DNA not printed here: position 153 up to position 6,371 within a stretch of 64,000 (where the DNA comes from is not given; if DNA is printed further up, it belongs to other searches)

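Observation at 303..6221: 1972-aa PilY1 with an unusual module stack: MIDAS motif, three CBM5/12-like repeats, two thrombospondin-type-3-like Ca blocks, beta-propeller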

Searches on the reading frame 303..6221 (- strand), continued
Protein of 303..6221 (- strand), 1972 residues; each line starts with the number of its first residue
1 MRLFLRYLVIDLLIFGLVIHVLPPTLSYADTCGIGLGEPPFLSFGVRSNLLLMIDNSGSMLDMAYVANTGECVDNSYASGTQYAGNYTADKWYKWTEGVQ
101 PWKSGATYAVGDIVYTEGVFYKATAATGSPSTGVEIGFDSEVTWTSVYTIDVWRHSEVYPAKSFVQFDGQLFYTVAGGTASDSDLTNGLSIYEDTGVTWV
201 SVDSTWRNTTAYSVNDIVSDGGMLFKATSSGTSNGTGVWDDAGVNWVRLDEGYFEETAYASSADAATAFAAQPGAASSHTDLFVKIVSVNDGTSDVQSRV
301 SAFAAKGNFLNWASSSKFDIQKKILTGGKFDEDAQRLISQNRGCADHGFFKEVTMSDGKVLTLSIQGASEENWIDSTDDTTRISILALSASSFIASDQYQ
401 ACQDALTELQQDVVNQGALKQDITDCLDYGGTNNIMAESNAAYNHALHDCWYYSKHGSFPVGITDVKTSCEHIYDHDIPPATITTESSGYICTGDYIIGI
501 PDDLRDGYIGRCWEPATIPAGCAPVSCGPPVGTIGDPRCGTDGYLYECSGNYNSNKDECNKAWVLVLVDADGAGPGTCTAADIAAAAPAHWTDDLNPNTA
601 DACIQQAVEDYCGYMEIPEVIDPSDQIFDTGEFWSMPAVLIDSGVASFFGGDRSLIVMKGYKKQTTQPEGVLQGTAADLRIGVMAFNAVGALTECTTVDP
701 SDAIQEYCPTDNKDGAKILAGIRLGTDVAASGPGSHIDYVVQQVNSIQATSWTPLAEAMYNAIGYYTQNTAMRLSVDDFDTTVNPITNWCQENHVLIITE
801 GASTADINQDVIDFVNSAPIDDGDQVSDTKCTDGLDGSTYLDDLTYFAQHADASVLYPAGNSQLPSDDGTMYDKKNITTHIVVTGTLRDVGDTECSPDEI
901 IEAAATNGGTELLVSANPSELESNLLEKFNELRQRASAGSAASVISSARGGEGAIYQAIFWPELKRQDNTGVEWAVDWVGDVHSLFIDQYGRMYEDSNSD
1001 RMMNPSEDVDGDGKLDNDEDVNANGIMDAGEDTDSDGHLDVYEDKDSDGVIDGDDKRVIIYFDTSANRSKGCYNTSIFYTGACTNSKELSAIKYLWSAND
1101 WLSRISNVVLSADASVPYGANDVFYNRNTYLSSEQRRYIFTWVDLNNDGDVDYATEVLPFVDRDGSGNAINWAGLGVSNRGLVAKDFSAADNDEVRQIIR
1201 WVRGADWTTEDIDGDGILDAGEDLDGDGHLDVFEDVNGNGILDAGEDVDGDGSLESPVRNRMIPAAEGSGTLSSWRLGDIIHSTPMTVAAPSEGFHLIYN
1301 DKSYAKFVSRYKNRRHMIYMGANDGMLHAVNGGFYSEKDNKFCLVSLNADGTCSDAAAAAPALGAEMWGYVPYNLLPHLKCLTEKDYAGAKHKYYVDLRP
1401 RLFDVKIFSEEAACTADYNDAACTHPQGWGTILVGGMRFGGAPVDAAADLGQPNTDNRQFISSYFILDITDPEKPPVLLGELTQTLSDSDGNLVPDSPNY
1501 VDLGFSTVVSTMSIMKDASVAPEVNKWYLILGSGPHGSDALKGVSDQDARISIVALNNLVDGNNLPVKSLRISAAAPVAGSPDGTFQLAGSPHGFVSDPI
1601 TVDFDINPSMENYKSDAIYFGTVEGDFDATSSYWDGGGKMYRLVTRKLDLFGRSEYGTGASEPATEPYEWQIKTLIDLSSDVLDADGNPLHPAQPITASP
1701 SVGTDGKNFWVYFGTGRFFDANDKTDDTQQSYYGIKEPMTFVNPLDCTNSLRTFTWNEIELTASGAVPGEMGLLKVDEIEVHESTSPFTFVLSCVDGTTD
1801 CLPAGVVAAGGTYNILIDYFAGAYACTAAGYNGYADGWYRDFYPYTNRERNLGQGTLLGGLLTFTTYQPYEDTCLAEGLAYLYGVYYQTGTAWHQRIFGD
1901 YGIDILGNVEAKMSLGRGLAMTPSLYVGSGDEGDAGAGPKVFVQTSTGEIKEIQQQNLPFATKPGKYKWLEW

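Call 11: find_homologous_proteins(query=window:303-6221:-, max_evalue=0.00001)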
Query window:303-6221:- (1972 aa): 282 proteins with E <= 0.00001 among 8000 candidates; the best 120 are listed.
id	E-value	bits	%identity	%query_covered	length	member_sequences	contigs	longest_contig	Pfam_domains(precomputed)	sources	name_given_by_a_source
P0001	0.0e+0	4601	100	100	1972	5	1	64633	PF02839.20,PF28373.1,PF05567.18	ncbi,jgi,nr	ncbi:MAG: hypothetical protein C4531_11670 [Desulfurivibrio sp.]|nr:MAG: hypothetical protein C4531_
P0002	0.0e+0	3417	74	100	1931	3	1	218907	PF02839.20,PF28373.1,PF05567.18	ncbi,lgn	ncbi:MAG: hypothetical protein ACOY32_12600 [Thermodesulfobacteriota bacterium]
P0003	0.0e+0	2195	57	79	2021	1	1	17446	PF28373.1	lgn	-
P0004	0.0e+0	2051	49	100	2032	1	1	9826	PF28373.1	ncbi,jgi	jgi:Tfp pilus tip-associated adhesin PilY1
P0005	0.0e+0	1976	55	85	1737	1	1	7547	PF28373.1,PF05567.18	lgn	-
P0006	0.0e+0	1967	48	63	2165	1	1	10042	PF02839.20,PF28373.1,PF05567.18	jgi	-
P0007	0.0e+0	1871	48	60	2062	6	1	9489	PF02839.20,PF05567.18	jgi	-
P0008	0.0e+0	1806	47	99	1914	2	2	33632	PF02839.20,PF28373.1,PF05567.18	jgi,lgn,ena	-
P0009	0.0e+0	1803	48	98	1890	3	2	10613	PF28373.1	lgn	-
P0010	0.0e+0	1799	49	50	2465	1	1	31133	PF28373.1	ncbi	-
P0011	0.0e+0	1770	48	100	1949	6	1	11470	PF02839.20,PF28373.1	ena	-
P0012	0.0e+0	1761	48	98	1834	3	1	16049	PF28373.1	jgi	-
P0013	0.0e+0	1757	51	50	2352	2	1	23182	PF28373.1,PF05567.18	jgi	-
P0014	0.0e+0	1750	46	99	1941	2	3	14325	PF02839.20,PF28373.1,PF05567.18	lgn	-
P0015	0.0e+0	1735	50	60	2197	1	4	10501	PF02839.20,PF28373.1,PF05567.18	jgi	-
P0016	0.0e+0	1728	46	100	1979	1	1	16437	PF28373.1,PF05567.18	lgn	-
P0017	0.0e+0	1724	46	100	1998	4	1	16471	PF05567.18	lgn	-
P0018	0.0e+0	1717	46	99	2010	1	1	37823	PF02839.20,PF28373.1,PF05567.18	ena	-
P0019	0.0e+0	1707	46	99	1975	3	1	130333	PF02839.20,PF28373.1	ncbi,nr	ncbi:MAG: hypothetical protein KKE53_14355 [Proteobacteria bacterium]|nr:hypothetical protein [Pseud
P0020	0.0e+0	1698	46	100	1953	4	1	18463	PF28373.1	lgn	-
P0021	0.0e+0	1697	45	100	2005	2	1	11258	PF28373.1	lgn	-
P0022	0.0e+0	1694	48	60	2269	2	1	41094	PF28373.1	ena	-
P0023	0.0e+0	1689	45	100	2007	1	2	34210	PF05567.18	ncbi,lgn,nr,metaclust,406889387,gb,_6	ncbi:MAG: hypothetical protein ACD_75C01850G0006 [uncultured bacterium]|nr:MAG: hypothetical protein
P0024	0.0e+0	1685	44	100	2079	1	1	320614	PF05567.18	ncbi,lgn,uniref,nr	ncbi:pilus assembly protein [Desulfopila aestuarii]|uniref:Type IV pilus assembly protein PilY1 n=1 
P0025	0.0e+0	1682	45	99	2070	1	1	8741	PF02839.20,PF28373.1,PF05567.18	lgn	-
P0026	0.0e+0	1679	45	98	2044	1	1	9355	PF28373.1,PF05567.18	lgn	-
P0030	0.0e+0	1668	46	99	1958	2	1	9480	PF02839.20,PF28373.1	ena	-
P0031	0.0e+0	1653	45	100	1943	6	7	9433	PF02839.20,PF28373.1,PF05567.18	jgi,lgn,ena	-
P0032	0.0e+0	1640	45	98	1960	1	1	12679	PF02839.20,PF28373.1,PF05567.18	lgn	-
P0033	0.0e+0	1638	48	50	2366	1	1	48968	PF02839.20,PF28373.1,PF05567.18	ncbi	ncbi:MAG: hypothetical protein Kow0089_17370 [Desulfobulbaceae bacterium]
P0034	0.0e+0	1625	45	99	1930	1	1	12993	PF02839.20,PF28373.1,PF05567.18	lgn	-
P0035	0.0e+0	1619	47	49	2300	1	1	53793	PF28373.1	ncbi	ncbi:MAG: pilus assembly protein [Desulfobulbaceae bacterium]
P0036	0.0e+0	1616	44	99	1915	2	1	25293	PF02839.20,PF28373.1,PF05567.18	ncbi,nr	ncbi:MAG: hypothetical protein C0613_12140 [Desulfobulbaceae bacterium]|nr:MAG: hypothetical protein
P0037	0.0e+0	1602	45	99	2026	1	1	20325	PF02839.20,PF28373.1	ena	-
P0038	0.0e+0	1600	45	99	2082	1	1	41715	PF28373.1,PF05567.18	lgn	-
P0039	0.0e+0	1596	50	61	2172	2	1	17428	PF02839.20,PF05567.18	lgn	-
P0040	0.0e+0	1595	45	99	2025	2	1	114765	PF02839.20,PF28373.1,PF05567.18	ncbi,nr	ncbi:MAG: hypothetical protein KKI15_15855 [Proteobacteria bacterium]|nr:hypothetical protein [Pseud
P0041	0.0e+0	1589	49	60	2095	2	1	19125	PF05567.18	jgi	jgi:hypothetical protein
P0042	0.0e+0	1556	44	97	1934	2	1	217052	PF28373.1,PF05567.18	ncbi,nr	ncbi:MAG: hypothetical protein OEL83_18585 [Desulforhopalus sp.]|nr:hypothetical protein [Desulforho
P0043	0.0e+0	1555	44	90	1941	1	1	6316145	PF28373.1,PF05567.18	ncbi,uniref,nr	ncbi:pilus assembly protein [Desulfopila sp. IMCC35008]|uniref:pilus assembly protein n=1 Tax=Desulf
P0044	0.0e+0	1541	47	60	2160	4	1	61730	PF02839.20,PF05567.18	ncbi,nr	ncbi:MAG: hypothetical protein GX087_05955 [Desulfobulbaceae bacterium]|nr:hypothetical protein [Des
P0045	0.0e+0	1540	48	60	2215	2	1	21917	PF02839.20,PF28373.1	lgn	-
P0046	0.0e+0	1539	44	99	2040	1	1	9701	PF02839.20,PF28373.1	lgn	-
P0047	0.0e+0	1537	46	50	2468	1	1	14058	PF02839.20,PF05567.18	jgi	-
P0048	0.0e+0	1535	44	98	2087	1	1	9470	PF02839.20,PF28373.1,PF05567.18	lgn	-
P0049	0.0e+0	1500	43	100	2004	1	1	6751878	PF02839.20,PF28373.1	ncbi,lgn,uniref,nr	ncbi:pilus assembly protein [Desulfosediminicola flagellatus]|uniref:pilus assembly protein n=1 Tax=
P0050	0.0e+0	1494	43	100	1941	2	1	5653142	PF02839.20,PF28373.1,PF05567.18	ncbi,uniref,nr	ncbi:PilC/PilY family type IV pilus protein [Desulfosediminicola ganghwensis]|uniref:PilC/PilY famil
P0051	0.0e+0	1493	42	100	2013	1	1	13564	PF02839.20,PF28373.1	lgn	-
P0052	0.0e+0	1487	42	100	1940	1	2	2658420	PF02839.20,PF28373.1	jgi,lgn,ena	-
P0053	0.0e+0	1479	43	100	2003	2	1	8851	PF02839.20,PF28373.1,PF05567.18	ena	-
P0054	0.0e+0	1478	43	99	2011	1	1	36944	PF28373.1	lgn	-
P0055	0.0e+0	1470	45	50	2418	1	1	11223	PF02839.20,PF05567.18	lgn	-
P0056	0.0e+0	1470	43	100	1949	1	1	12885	PF02839.20,PF05567.18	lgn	-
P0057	0.0e+0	1467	42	100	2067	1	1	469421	PF02839.20,PF28373.1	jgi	jgi:hypothetical protein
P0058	0.0e+0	1454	42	81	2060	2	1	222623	PF02839.20,PF28373.1,PF05567.18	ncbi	ncbi:MAG: PilC/PilY family type IV pilus protein [Desulfobulbaceae bacterium]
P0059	0.0e+0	1453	45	90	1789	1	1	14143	PF28373.1,PF05567.18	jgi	-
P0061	0.0e+0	1437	45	81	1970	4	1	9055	PF02839.20,PF28373.1,PF05567.18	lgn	-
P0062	0.0e+0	1436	43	98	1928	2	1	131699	PF02839.20,PF28373.1,PF05567.18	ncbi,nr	ncbi:MAG: hypothetical protein K0A99_02970 [Desulfoarculaceae bacterium]|nr:hypothetical protein [De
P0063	0.0e+0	1435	42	98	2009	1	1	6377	PF02839.20,PF28373.1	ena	-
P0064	0.0e+0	1431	48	61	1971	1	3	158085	PF02839.20,PF28373.1,PF05567.18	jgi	jgi:hypothetical protein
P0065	0.0e+0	1423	43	94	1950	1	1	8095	PF28373.1,PF05567.18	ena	-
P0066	0.0e+0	1421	41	99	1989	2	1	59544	PF28373.1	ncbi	-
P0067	0.0e+0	1420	42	99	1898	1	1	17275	PF02839.20,PF28373.1,PF05567.18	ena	-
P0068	0.0e+0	1411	41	100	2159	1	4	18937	PF02839.20,PF05567.18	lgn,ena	-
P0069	0.0e+0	1406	40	100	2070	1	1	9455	PF28373.1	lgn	-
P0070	0.0e+0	1405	46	61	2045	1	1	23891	PF02839.20,PF05567.18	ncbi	-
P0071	0.0e+0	1401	40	100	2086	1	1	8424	PF28373.1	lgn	-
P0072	0.0e+0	1373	38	63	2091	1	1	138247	PF02839.20,PF28373.1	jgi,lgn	-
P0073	0.0e+0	1362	45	61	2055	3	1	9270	PF02839.20,PF05567.18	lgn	-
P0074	0.0e+0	1362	41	100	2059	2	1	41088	PF02839.20,PF05567.18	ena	-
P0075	0.0e+0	1322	43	88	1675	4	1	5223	PF28373.1,PF05567.18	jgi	jgi:type IV pilus assembly protein PilY1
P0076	0.0e+0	1312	43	83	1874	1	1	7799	PF28373.1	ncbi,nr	ncbi:MAG: hypothetical protein U9O82_11900 [Thermodesulfobacteriota bacterium]|nr:hypothetical prote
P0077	0.0e+0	1307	41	87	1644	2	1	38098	PF28373.1,PF05567.18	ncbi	ncbi:MAG: pilus assembly protein [Desulfurivibrionaceae bacterium]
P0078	0.0e+0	1307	43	85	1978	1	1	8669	PF28373.1,PF05567.18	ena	-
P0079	0.0e+0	1304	39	100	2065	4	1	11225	PF28373.1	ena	-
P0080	0.0e+0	1300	40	100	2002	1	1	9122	PF02839.20,PF28373.1,PF05567.18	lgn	-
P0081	0.0e+0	1290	43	70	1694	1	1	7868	PF28373.1,PF05567.18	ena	-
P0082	0.0e+0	1287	43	85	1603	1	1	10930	PF28373.1,PF05567.18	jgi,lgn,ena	-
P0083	0.0e+0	1286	43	84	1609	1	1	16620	PF28373.1,PF05567.18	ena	-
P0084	0.0e+0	1277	43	85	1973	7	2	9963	PF28373.1,PF05567.18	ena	-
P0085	0.0e+0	1273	42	82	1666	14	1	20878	PF28373.1,PF05567.18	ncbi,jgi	ncbi:MAG: PilC/PilY family type IV pilus protein [Desulfobacterales bacterium]|jgi:type IV pilus ass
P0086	0.0e+0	1270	45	61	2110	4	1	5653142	PF28373.1,PF05567.18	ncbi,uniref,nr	ncbi:pilus assembly protein [Desulfosediminicola ganghwensis]|uniref:pilus assembly protein n=1 Tax=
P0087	0.0e+0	1265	45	61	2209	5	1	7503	PF02839.20,PF05567.18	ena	-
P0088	0.0e+0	1262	42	82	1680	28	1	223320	PF28373.1,PF05567.18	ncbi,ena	-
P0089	0.0e+0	1256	43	85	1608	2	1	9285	PF28373.1,PF05567.18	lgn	-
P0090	0.0e+0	1255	39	98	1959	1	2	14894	PF28373.1,PF05567.18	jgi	jgi:hypothetical protein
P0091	0.0e+0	1253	41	87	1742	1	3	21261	PF28373.1,PF05567.18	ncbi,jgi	jgi:type IV pilus assembly protein PilY1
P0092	0.0e+0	1249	39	100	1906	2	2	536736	PF28373.1,PF05567.18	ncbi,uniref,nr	ncbi:hypothetical protein JWG42_15425 [Desulfoprunum benzoelyticum]|uniref:Type IV pilus assembly pr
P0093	0.0e+0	1237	38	99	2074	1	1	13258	PF28373.1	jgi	jgi:type IV pilus assembly protein PilY1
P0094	0.0e+0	1230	38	98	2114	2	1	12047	PF02839.20,PF28373.1,PF05567.18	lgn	-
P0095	0.0e+0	1229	41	88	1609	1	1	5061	PF28373.1,PF05567.18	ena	-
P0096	0.0e+0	1220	41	82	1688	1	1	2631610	PF28373.1,PF05567.18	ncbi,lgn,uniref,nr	ncbi:Tfp pilus assembly protein tip-associated adhesin PilY1-like protein [uncultured Desulfobacteri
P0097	0.0e+0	1209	42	81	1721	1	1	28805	PF28373.1,PF05567.18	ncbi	-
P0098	0.0e+0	1208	43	70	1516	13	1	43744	PF28373.1,PF05567.18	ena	-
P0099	0.0e+0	1208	39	99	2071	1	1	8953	PF02839.20,PF28373.1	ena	-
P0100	0.0e+0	1199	42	81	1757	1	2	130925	PF28373.1,PF05567.18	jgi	-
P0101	0.0e+0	1199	41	79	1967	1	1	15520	PF02839.20,PF28373.1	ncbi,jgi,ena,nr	ncbi:MAG: hypothetical protein OEY01_15160 [Desulfobulbaceae bacterium]|nr:hypothetical protein [Des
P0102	0.0e+0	1197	36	98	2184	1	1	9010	PF02839.20,PF28373.1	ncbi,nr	ncbi:hypothetical protein VU05_00225 [Desulfobulbus sp. F1]|nr:hypothetical protein [Desulfobulbus s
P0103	0.0e+0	1189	41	81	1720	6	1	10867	PF28373.1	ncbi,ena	-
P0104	0.0e+0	1174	40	87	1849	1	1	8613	PF28373.1,PF05567.18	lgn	-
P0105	0.0e+0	1172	40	88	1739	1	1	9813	PF28373.1,PF05567.18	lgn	-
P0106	0.0e+0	1148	37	90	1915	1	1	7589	PF05567.18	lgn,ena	-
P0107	0.0e+0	1145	39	69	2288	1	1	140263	PF28373.1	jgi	jgi:type IV pilus assembly protein PilY1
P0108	0.0e+0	1142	38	100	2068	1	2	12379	PF02839.20,PF28373.1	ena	-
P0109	0.0e+0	1141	40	63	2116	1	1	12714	PF28373.1,PF05567.18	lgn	-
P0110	0.0e+0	1137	36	99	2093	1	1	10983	PF02839.20,PF28373.1,PF05567.18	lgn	-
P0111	0.0e+0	1137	37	100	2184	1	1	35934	PF05567.18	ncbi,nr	ncbi:MAG: PilC/PilY family type IV pilus protein [Desulfobulbaceae bacterium]|nr:PilC/PilY family ty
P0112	0.0e+0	1135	40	81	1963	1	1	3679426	PF02839.20,PF28373.1,PF05567.18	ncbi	ncbi:hypothetical protein ACUUL3_13230 [Thiovibrio sp. JS02]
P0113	0.0e+0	1118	36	99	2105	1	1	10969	PF02839.20,PF05567.18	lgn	-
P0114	0.0e+0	1104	35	99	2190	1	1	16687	PF28373.1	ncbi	-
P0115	0.0e+0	1103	38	88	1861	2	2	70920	PF28373.1,PF05567.18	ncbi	-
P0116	0.0e+0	1102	36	98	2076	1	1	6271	PF02839.20,PF28373.1,PF05567.18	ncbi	-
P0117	0.0e+0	1101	38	49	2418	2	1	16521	PF02839.20,PF28373.1,PF05567.18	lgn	-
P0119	0.0e+0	1094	36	99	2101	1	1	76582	PF02839.20,PF28373.1,PF05567.18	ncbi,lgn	-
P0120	0.0e+0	1092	39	85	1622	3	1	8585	PF28373.1,PF05567.18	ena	-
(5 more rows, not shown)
